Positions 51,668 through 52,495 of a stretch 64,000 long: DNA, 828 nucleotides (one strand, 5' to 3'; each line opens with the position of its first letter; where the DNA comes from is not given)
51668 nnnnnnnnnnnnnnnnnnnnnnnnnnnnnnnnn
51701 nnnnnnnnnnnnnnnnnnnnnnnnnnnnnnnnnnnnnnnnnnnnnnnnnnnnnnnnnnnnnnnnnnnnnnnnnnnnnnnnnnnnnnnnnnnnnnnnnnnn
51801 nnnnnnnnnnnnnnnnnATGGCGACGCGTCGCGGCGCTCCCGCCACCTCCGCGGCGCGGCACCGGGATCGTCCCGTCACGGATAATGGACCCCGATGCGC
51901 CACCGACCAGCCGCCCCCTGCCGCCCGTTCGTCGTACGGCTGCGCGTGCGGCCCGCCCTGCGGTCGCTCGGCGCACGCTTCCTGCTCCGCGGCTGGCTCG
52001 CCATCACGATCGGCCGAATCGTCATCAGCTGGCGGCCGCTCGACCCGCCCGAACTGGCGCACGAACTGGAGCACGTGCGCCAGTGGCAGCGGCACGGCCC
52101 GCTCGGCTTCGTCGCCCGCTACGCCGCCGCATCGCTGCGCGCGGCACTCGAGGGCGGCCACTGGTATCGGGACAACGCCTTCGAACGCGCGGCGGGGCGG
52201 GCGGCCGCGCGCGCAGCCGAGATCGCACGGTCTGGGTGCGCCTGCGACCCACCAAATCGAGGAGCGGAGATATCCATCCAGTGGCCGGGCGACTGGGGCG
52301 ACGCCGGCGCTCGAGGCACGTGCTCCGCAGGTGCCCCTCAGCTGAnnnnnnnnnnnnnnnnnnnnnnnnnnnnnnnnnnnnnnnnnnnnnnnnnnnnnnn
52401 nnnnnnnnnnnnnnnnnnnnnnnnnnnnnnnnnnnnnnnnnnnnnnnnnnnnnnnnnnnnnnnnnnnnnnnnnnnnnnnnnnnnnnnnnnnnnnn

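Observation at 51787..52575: DUF4157-like HExxH mini-ORF antisense in the relA-hisS spacer; dtd apparently absent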

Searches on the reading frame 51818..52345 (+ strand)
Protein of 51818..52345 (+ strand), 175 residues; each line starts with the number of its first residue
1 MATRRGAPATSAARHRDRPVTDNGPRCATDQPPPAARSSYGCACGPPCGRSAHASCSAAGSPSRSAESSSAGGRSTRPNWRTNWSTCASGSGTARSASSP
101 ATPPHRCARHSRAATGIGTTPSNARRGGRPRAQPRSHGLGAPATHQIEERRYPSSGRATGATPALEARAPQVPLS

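Call 3: search_protein_families(library=pfam, proteins=[window:51818-52345:+], max_evalue=1)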
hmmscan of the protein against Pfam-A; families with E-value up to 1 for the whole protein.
window:51818-52345:+ (175 aa): 0 families

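Call 4: search_protein_families(library=ncbifam, proteins=[window:51818-52345:+], max_evalue=1)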
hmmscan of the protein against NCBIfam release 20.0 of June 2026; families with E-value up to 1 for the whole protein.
window:51818-52345:+ (175 aa): 0 families

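Call 6: find_homologous_proteins(query=window:51895-52335:+, max_evalue=0.01)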
Query window:51895-52335:+ (147 aa): 125 proteins with E <= 0.01 among 840 candidates; the best 120 are listed.
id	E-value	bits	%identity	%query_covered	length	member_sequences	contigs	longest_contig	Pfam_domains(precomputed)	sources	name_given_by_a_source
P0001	7.2e-92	323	99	100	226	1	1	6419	-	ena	-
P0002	7.0e-74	265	88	95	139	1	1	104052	-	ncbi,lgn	-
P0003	6.5e-62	226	91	64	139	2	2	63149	-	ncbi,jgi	jgi:hypothetical protein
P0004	2.2e-39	153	74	63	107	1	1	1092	-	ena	-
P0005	1.1e-38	151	71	71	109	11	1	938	-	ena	-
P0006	5.2e-38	148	73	60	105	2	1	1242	-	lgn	-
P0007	2.2e-37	146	68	71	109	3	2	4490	-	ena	-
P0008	3.4e-36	143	67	69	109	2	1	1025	-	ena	-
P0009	2.0e-34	137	69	59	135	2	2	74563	-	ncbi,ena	-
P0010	2.1e-33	133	70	63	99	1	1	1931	-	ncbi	-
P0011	3.9e-33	133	66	59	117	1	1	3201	-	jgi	jgi:hypothetical protein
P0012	5.2e-32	129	67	63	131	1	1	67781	-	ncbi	ncbi:MAG: hypothetical protein ACP5VP_07820 [Candidatus Limnocylindrales bacterium]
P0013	6.3e-30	122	70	56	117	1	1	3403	-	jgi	jgi:hypothetical protein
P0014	1.7e-29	121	66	56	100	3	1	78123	-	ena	-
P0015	6.6e-29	119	65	58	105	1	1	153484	-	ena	-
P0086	5.0e-22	96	58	61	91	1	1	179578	-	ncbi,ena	-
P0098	1.8e-20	91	60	54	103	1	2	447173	-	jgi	jgi:hypothetical protein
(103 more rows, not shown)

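Call 9: search_protein_families(library=pfam, alignment_id=A1, max_evalue=10)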
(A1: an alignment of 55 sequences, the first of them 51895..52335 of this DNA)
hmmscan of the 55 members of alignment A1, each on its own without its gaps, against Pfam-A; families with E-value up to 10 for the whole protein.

A. member 1, window:51895-52335:+ (147 aa): 1 family
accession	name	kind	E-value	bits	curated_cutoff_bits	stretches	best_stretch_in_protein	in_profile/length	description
PF13699.11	eCIS_core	-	0.93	10.1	22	1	54-66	65-77/79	eCIS core domain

B. families by the number of members that match (of 55 scanned): 10 families
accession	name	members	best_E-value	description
PF13699.11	eCIS_core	42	0.01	eCIS core domain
PF20245.3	DUF6600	2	0.043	Family of unknown function (DUF6600)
PF11780.13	DUF3318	1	0.021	Protein of unknown function (DUF3318)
PF03912.19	Psb28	1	0.059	Psb28 protein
PF23802.1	DUF7178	1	0.063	Family of unknown function (DUF7178)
PF07642.17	BBP2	1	0.12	Putative beta-barrel porin-2, OmpL-like. bbp2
PF05806.17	Noggin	1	0.12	Noggin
PF19394.4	DUF5969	1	0.12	Family of unknown function (DUF5969)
PF20352.3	DUF6647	1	0.13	Domain of unknown function (DUF6647)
PF06848.17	Disaggr_repeat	1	0.18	Disaggregatase related repeat domain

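Call 10: search_solved_structures(query=A1, max_evalue=10, show_alignments=3)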
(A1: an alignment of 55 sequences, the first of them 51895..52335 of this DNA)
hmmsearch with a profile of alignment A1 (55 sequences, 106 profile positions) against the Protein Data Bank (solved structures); distinct sequences matched with E-value up to 10: 0.

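Call 14: find_encoding_contigs(protein=P0002, flank=6000, max_places=3)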
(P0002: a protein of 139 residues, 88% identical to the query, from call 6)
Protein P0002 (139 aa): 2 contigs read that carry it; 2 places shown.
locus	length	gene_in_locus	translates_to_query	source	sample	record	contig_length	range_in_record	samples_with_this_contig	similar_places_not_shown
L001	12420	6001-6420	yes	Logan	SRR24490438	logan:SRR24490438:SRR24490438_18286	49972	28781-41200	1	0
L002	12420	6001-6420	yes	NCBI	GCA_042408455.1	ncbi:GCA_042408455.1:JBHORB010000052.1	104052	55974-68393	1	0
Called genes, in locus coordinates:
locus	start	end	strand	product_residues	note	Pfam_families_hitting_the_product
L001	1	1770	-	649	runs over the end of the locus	PF00009:GTP_EFTU, PF01926:MMR_HSR1 (weak), PF22042:EF-G_D2, PF03144:GTP_EFTU_D2, PF00679:EFG_C, PF21018:BipA_C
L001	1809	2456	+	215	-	PF12804:NTP_transf_3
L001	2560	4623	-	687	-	PF01336:tRNA_anti-codon, PF00152:tRNA-synt_2, PF02938:GAD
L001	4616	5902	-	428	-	PF13393:tRNA-synt_His, PF00587:tRNA-synt_2b, PF03129:HGTP_anticodon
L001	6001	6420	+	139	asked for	-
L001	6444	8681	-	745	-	PF13328:HD_4, PF01966:HD, PF04607:RelA_SpoT, PF02824:TGS, PF19296:RelA_AH, PF28438:RelA_RIS, PF01842:ACT, PF13291:ACT_4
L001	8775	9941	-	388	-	PF02388:FemAB, PF13480:Acetyltransf_6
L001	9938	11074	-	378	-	PF02388:FemAB, PF13480:Acetyltransf_6, PF02388:FemAB (weak)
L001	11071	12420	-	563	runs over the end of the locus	PF01225:Mur_ligase, PF08245:Mur_ligase_M, PF02875:Mur_ligase_C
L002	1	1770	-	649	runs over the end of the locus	PF00009:GTP_EFTU, PF01926:MMR_HSR1 (weak), PF22042:EF-G_D2, PF03144:GTP_EFTU_D2, PF00679:EFG_C, PF21018:BipA_C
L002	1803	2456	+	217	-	PF12804:NTP_transf_3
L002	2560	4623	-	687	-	PF01336:tRNA_anti-codon, PF00152:tRNA-synt_2, PF02938:GAD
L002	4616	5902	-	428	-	PF13393:tRNA-synt_His, PF00587:tRNA-synt_2b, PF03129:HGTP_anticodon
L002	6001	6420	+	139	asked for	-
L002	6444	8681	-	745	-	PF13328:HD_4, PF01966:HD, PF04607:RelA_SpoT, PF02824:TGS, PF19296:RelA_AH, PF28438:RelA_RIS, PF01842:ACT, PF13291:ACT_4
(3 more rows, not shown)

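Call 15: find_encoding_contigs(protein=P0012, flank=6000, max_places=3)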
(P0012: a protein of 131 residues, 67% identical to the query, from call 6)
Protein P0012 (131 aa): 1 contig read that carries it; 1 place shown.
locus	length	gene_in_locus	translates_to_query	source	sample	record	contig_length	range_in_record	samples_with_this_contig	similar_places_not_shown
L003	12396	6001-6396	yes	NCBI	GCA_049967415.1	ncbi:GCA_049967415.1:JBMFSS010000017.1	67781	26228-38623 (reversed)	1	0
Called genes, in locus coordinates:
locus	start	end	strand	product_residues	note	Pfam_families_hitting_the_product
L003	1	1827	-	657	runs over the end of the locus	PF00009:GTP_EFTU, PF01926:MMR_HSR1 (weak), PF03144:GTP_EFTU_D2 (weak), PF22042:EF-G_D2 (weak), PF00679:EFG_C, PF21018:BipA_C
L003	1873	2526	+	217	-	PF12804:NTP_transf_3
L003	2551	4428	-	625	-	PF01336:tRNA_anti-codon, PF00152:tRNA-synt_2, PF02938:GAD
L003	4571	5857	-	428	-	PF13393:tRNA-synt_His, PF00587:tRNA-synt_2b, PF03129:HGTP_anticodon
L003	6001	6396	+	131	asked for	-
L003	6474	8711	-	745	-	PF13328:HD_4, PF01966:HD, PF04607:RelA_SpoT, PF02824:TGS, PF19296:RelA_AH, PF28438:RelA_RIS, PF01842:ACT, PF13291:ACT_4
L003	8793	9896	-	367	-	PF02388:FemAB (weak), PF13480:Acetyltransf_6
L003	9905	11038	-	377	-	PF02388:FemAB, PF13480:Acetyltransf_6, PF02388:FemAB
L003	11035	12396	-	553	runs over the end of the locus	PF01225:Mur_ligase, PF08245:Mur_ligase_M, PF02875:Mur_ligase_C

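Call 16: find_encoding_contigs(protein=P0086, flank=6000, max_places=3)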
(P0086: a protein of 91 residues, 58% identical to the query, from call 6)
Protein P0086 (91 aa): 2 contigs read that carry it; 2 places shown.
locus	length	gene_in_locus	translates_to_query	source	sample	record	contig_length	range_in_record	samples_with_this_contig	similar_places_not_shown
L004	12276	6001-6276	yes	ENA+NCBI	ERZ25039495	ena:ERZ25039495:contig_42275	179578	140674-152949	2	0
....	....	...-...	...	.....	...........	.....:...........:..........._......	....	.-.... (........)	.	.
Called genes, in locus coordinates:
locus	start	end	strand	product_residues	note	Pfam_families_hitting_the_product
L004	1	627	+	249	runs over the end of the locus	PF12804:NTP_transf_3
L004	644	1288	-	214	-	PF00881:Nitroreductase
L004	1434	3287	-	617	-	PF01336:tRNA_anti-codon, PF00152:tRNA-synt_2, PF02938:GAD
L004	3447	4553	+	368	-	-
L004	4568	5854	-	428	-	PF13393:tRNA-synt_His, PF00587:tRNA-synt_2b, PF03129:HGTP_anticodon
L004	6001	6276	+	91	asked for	-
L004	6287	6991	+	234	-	PF09365:DUF2461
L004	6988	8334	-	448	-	PF04607:RelA_SpoT, PF02824:TGS, PF19296:RelA_AH, PF28438:RelA_RIS, PF01842:ACT, PF13291:ACT_4, PF22629:ACT_AHAS_ss (weak)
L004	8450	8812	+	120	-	-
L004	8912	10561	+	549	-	PF00144:Beta-lactamase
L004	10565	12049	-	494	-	PF01225:Mur_ligase (weak), PF08245:Mur_ligase_M, PF02875:Mur_ligase_C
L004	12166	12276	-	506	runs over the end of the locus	PF03023:MurJ, PF01554:MatE (weak)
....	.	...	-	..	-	?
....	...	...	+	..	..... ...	-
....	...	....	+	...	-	?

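Call 18: find_encoding_contigs(protein=P0098, flank=6000, max_places=2)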
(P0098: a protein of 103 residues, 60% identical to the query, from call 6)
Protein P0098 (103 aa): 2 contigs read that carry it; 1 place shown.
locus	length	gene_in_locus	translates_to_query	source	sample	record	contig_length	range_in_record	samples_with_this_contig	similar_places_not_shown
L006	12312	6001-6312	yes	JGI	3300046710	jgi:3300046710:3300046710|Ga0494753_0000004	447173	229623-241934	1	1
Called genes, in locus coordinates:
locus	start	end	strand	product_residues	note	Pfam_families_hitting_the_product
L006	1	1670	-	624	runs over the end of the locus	PF01336:tRNA_anti-codon, PF00152:tRNA-synt_2, PF02938:GAD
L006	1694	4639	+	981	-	PF13191:AAA_16, PF13401:AAA_22 (faint)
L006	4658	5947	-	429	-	PF13393:tRNA-synt_His, PF00587:tRNA-synt_2b, PF03129:HGTP_anticodon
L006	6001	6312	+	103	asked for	-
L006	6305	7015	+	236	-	PF09365:DUF2461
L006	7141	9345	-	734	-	PF01966:HD, PF13328:HD_4, PF04607:RelA_SpoT, PF02824:TGS, PF19296:RelA_AH, PF28438:RelA_RIS, PF01842:ACT, PF13291:ACT_4, +1 more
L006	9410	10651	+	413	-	PF00144:Beta-lactamase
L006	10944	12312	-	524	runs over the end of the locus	PF01225:Mur_ligase, PF08245:Mur_ligase_M, PF02875:Mur_ligase_C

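Call 19: find_encoding_contigs(protein=P0015, flank=6000, max_places=2)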
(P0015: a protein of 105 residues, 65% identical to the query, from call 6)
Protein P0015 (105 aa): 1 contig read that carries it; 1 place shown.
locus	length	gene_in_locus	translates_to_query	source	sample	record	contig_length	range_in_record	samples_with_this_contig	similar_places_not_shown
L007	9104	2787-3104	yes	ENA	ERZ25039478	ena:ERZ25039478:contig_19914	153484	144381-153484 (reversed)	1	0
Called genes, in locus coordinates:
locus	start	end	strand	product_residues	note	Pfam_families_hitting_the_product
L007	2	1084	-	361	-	?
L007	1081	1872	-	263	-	-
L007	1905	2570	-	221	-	PF00069:Pkinase, PF01636:APH (faint), PF07714:PK_Tyr_Ser-Thr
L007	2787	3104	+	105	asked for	-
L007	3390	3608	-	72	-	-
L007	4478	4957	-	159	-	PF28438:RelA_RIS, PF13291:ACT_4, PF01842:ACT, PF22629:ACT_AHAS_ss (weak)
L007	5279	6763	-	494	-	PF13328:HD_4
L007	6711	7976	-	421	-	-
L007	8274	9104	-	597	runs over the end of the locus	PF01225:Mur_ligase, PF08245:Mur_ligase_M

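Call 20: predict_structure(alignment_id=A1)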
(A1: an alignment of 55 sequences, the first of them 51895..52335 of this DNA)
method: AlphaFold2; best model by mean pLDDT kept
length: 147 residues; sequences in the alignment: 55
mean_pLDDT: 83.7   pTM: 0.72
mean pLDDT of the five models: 83.7, 83.2, 82.9, 81.6, 78.0
residues with pLDDT >= 90: 89; 70-90: 24; 50-70: 31; < 50: 3
segments of 3 or more residues with pLDDT < 50: none
pLDDT, mean of each block of 10 residues (from residue 1): 78 93 86 86 95 96 95 97 97 96 95 72 54 53 54
secondary structure, 60 per line:
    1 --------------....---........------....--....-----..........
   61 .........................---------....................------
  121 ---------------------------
elements in order: E15-18 H22-29 E36-39 E42-45 H51-85 H95-114

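Call 21: search_protein_representatives(alignment_id=A1)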
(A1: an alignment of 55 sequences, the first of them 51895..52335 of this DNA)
Query: 55 sequences, 106 profile positions. Proteins with E-value up to 0.001 (for the whole library): 1518; up to 1e-10: 137; up to 1e-30: 13. The best 150 are listed.
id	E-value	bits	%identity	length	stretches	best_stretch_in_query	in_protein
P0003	3.2e-41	155.4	-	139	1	6-103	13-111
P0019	6.2e-39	148.1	-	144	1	8-101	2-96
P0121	1.1e-38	147.3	-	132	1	4-103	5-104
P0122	1.5e-38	146.9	-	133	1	6-103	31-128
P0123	3.6e-38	145.6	-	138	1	5-102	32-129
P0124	6.4e-38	144.8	-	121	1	5-102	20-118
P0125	7.2e-38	144.6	-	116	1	4-102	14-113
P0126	2.5e-36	139.7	-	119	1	6-102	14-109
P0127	1.2e-34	134.3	-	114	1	6-102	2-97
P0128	1.8e-34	133.7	-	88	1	16-100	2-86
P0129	1.2e-32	127.9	-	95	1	6-97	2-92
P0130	3.0e-32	126.6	-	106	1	24-103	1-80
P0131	8.4e-31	121.9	-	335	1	6-103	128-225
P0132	6.8e-30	119.0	-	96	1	7-98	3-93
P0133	3.5e-29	116.7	-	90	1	24-103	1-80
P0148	4.2e-18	81.1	-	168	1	26-96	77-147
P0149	2.1e-17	78.8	-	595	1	10-99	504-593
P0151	3.7e-17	78.1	-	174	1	29-96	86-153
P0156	1.0e-15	73.4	-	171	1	28-102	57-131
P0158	4.9e-15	71.2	-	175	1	29-96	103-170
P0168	8.4e-14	67.3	-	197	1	29-96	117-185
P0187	8.5e-13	64.0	-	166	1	13-103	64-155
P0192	1.5e-12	63.2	-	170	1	29-104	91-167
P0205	5.7e-12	61.4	-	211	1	37-96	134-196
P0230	2.8e-11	59.2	-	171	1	29-101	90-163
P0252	9.3e-11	57.5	-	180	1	15-97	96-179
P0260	1.2e-10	57.1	-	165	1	28-99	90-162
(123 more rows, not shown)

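Call 23: search_protein_families(library=pfam, proteins=[P0131, P0149, P0148, P0151, P0156, P0158, P0168, P0205, P0187, P0252], max_evalue=1)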
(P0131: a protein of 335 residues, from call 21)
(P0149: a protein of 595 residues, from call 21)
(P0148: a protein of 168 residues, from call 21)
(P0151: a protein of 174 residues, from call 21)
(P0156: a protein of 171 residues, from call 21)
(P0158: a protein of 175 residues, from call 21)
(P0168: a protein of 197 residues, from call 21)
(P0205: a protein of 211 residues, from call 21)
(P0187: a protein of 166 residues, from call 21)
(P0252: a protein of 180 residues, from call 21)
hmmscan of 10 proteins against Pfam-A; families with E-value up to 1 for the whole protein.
P0131 (335 aa): 1 family
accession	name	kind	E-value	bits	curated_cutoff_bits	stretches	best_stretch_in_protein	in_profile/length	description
PF09365.15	DUF2461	-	1.7e-15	58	22.8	1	1-88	106-193/208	Conserved hypothetical protein (DUF2461)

P0149 (595 aa): 2 families
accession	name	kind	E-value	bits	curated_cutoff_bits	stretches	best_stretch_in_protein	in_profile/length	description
PF01183.26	Glyco_hydro_25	-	4.5e-25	89.5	27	1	147-331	9-176/180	Glycosyl hydrolases family 25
PF12086.13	DUF3563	-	0.013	15.9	26.9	1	4-43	18-58/61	Protein of unknown function (DUF3563)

P0148 (168 aa): 0 families

P0151 (174 aa): 0 families

P0156 (171 aa): 0 families

P0158 (175 aa): 0 families

P0168 (197 aa): 1 family
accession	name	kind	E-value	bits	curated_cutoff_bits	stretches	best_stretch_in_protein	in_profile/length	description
PF13699.11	eCIS_core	-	0.047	14.3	22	1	113-148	36-77/79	eCIS core domain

P0205 (211 aa): 1 family
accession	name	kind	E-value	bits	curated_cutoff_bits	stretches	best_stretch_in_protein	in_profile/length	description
PF20573.4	DUF6782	-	0.0067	16.1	27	1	78-159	29-106/241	Putative metallopeptidase family (DUF6782)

P0187 (166 aa): 1 family
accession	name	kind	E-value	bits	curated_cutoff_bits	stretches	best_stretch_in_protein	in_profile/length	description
PF13699.11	eCIS_core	-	0.031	14.9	22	1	86-111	47-77/79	eCIS core domain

P0252 (180 aa): 2 families
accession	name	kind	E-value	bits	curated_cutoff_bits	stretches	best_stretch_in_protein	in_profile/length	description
PF00857.26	Isochorismatase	-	2.1e-09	38.2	27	1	11-100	1-112/175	Isochorismatase domain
PF19567.5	CpsB_CapC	-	0.17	11.7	27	1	16-58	2-45/234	Capsular polysaccharide synthesis, CpsB/CapC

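Call 36: find_related_loci(query=A1, collection=genome_contigs, flank=6000)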
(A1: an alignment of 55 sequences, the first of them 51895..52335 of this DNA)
Query A1 (147 aa) in genome_contigs; peptide patterns used: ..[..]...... (x = any residue, [..] = any of these).
599 stretches matched a pattern (row limit reached: there are more); 414 encode a relative of the query (tblastn E <= 1e-3); the best 80 are kept; 80 distinct loci.
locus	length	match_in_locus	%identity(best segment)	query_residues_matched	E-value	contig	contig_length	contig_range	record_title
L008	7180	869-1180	73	5-108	7e-42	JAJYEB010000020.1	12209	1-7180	MAG: Chloroflexi bacterium isolate DBS1-1.bin137 NODE_9269_length_12209_cov_3.766678, whole genome shotgun sequence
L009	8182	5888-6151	69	10-97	1e-37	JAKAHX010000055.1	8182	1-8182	MAG: Chloroflexi bacterium isolate WY3.bin147 NODE_16876_length_8182_cov_5.379888, whole genome shotgun sequence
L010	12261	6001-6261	61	11-97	1e-30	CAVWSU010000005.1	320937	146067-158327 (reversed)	MAG: uncultured Chloroflexia bacterium isolate MFD01299.bin.2.23 genome assembly, contig: contig_16446, whole genome sho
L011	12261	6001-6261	63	11-97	2e-31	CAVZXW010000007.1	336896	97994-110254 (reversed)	MAG: uncultured Chloroflexia bacterium isolate MFD01872.bin.2.101 genome assembly, contig: contig_147612, whole genome s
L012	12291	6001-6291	59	8-105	1e-29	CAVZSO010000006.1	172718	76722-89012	MAG: uncultured Chloroflexia bacterium isolate MFD00392.bin.2.404 genome assembly, contig: contig_35566, whole genome sh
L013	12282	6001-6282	62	15-109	1e-29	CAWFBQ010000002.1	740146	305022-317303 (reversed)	MAG: uncultured Chloroflexia bacterium isolate MFD02416.bin.1.124 genome assembly, contig: contig_15465, whole genome sh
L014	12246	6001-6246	67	15-97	1e-28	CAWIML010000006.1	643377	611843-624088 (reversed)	MAG: uncultured Chloroflexia bacterium isolate MFD05176.bin.2.263 genome assembly, contig: contig_20479, whole genome sh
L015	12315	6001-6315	59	6-111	2e-28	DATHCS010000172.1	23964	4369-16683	MAG TPA_asm: Candidatus Dormiibacterota bacterium isolate SMAG_U12373 k141_218025, whole genome shotgun sequence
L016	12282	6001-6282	59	15-109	7e-28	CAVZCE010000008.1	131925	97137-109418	MAG: uncultured Chloroflexia bacterium isolate MFD01721.bin.1.54 genome assembly, contig: contig_2996, whole genome shot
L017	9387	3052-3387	55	5-122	7e-28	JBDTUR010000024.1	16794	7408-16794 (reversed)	MAG: Chloroflexota bacterium isolate cluster3_bin.49 NODE_12931_length_16794_cov_13.149471, whole genome shotgun sequenc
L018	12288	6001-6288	59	1-97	6e-28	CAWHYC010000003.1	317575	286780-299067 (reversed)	MAG: uncultured Chloroflexia bacterium isolate MFD02242.bin.2.300 genome assembly, contig: contig_2428, whole genome sho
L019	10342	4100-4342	67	15-97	4e-27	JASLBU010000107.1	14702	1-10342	MAG: Candidatus Limnocylindria bacterium isolate CMU.bins.99 k141_16618653, whole genome shotgun sequence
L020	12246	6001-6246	66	15-97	1e-26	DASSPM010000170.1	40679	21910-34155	MAG TPA_asm: Candidatus Limnocylindrales bacterium isolate SMAG_U1278 k141_1346978, whole genome shotgun sequence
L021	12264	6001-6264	66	15-104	4e-26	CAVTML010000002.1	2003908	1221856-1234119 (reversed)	MAG: uncultured Chloroflexia bacterium isolate MFD06435.bin.2.140 genome assembly, contig: contig_19171, whole genome sh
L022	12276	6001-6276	54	15-111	5e-26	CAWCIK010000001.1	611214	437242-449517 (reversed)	MAG: uncultured Chloroflexia bacterium isolate MFD05442.bin.2.193 genome assembly, contig: contig_17475, whole genome sh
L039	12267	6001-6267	56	15-105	4e-23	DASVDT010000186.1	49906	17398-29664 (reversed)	MAG TPA_asm: Candidatus Limnocylindria bacterium isolate SMAG_U2040 k141_924199, whole genome shotgun sequence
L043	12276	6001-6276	55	11-109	6e-23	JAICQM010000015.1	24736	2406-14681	MAG: Chloroflexota bacterium isolate TY_HY_2_bin.42 k141_3034488_length_24736_cov_34.1801, whole genome shotgun sequence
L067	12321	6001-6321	48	15-123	1e-20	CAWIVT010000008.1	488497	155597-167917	MAG: uncultured Chloroflexia bacterium isolate MFD04212.bin.2.63 genome assembly, contig: contig_8900, whole genome shot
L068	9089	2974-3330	47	5-129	2e-20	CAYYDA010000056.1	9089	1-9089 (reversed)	MAG TPA_asm: uncultured Steroidobacteraceae bacterium isolate SRP136066_co1_128 genome assembly, contig: NODE_10920_leng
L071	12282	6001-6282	55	4-97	3e-20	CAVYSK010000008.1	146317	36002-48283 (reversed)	MAG: uncultured Chloroflexia bacterium isolate MFD05567.bin.2.97 genome assembly, contig: contig_27620, whole genome sho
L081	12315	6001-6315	45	15-121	1e-18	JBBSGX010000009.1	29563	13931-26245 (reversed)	MAG: Candidatus Limnocylindrales bacterium isolate LS2_sbin.52 LS2_sbin.52_K_64830_L_29563_cov_100.7470, whole genome sh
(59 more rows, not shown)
